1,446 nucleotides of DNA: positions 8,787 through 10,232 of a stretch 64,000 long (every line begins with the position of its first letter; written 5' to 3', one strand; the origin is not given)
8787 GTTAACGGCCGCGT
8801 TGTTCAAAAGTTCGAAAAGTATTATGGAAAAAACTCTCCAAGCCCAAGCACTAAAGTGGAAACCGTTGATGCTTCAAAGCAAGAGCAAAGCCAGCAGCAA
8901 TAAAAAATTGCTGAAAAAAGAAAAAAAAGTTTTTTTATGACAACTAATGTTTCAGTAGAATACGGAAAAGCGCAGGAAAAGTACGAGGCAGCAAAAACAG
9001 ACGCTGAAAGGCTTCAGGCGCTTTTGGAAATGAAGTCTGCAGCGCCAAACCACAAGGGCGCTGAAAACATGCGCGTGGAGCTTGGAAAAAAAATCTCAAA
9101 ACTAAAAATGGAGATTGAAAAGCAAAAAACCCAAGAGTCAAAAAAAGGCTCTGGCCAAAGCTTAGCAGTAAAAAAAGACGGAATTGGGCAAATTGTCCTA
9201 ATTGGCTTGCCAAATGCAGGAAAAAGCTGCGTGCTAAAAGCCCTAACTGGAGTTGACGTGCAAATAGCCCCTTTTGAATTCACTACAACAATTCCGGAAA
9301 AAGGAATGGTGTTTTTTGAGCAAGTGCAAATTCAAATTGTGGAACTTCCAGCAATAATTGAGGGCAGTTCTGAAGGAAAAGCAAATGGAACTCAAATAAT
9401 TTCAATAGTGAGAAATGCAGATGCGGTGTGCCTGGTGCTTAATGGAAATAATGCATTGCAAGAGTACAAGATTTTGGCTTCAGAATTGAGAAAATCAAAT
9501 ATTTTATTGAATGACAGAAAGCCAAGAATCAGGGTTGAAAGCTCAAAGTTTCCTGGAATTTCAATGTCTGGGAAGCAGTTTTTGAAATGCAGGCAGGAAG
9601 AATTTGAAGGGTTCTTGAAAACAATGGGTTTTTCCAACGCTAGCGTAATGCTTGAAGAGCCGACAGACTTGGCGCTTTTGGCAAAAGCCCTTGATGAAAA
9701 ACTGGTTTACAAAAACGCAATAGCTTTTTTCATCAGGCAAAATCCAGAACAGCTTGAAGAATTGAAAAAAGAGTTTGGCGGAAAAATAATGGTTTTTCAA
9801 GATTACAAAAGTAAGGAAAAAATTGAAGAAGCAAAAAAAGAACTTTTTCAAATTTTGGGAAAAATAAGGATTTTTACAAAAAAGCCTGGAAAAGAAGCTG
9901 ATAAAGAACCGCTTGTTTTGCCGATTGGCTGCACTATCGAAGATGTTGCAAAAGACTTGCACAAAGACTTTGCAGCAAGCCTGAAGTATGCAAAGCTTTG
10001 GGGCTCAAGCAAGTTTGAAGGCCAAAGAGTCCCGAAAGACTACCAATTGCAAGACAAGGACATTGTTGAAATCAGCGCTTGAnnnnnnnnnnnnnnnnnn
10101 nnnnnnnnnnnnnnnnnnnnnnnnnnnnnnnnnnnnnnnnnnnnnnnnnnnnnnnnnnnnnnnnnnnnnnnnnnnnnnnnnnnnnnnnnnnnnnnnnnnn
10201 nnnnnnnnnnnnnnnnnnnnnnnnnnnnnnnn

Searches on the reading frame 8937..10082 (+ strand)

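Call 15: search_protein_families(library=pfam, proteins=[window:8937-10082:+], max_evalue=0.01)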
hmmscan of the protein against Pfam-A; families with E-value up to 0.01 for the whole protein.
window:8937-10082:+ (381 aa): 5 families
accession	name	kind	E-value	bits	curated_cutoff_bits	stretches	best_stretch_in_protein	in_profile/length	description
PF01926.29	MMR_HSR1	-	2e-16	60.5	21.9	1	85-186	1-98/113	50S ribosome-binding GTPase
PF02824.27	TGS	-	1.4e-14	54.3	22.2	1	310-379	1-58/60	TGS domain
PF02421.24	FeoB_N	-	1.2e-07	31.8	27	1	85-172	2-90/156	Ferrous iron transport protein B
PF04548.22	AIG1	-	0.00042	20.1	27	0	258-311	131-185/212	AIG1 family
PF16897.10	MMR_HSR1_Xtn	-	0.0088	16.5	35.2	0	207-307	3-104/106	C-terminal region of MMR_HSR1 domain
